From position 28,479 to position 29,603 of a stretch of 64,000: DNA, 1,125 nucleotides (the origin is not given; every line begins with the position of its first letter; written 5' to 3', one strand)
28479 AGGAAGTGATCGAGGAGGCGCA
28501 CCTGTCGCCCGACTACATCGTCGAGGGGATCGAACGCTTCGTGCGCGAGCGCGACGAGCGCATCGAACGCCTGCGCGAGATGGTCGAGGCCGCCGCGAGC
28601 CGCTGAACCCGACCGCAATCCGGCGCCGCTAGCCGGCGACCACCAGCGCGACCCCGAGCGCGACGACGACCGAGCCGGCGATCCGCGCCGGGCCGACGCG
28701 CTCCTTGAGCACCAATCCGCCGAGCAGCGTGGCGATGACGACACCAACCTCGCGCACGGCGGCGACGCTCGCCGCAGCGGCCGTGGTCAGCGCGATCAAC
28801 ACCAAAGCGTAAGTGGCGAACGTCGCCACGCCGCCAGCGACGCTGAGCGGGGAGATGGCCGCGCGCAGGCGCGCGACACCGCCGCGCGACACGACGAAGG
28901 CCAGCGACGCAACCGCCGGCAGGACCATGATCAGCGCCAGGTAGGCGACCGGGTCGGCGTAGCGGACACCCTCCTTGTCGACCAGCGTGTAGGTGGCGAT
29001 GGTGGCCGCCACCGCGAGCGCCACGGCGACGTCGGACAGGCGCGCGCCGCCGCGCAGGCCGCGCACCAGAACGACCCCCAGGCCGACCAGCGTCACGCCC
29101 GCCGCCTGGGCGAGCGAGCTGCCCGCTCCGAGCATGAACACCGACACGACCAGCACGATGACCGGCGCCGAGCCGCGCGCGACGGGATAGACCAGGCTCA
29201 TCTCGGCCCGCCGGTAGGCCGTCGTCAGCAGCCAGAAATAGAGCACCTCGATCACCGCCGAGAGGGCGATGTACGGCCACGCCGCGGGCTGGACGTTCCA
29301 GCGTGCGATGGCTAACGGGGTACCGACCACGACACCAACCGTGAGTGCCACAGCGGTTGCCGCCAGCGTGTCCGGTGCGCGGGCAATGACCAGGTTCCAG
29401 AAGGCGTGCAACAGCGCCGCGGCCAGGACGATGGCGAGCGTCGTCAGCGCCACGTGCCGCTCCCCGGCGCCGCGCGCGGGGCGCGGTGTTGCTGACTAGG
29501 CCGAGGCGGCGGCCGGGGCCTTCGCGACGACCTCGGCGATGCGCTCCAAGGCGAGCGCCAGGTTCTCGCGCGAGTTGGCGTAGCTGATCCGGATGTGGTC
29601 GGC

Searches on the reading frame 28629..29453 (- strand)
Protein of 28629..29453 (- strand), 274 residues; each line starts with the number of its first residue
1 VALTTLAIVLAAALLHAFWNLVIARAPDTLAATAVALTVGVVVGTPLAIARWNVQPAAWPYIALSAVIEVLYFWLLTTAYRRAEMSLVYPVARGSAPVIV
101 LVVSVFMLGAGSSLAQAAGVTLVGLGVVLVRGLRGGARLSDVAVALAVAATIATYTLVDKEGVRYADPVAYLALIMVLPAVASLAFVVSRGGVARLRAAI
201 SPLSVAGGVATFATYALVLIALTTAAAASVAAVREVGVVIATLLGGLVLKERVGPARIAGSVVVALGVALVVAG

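Call 62: search_protein_families(library=pfam, proteins=[window:28629-29453:-], max_evalue=0.001)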
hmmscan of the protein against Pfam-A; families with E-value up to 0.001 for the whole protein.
window:28629-29453:- (274 aa): 1 family
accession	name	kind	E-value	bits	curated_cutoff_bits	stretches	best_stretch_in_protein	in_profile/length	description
PF00892.27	EamA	-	2.9e-20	73.4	28.2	2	143-272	5-134/135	EamA-like transporter family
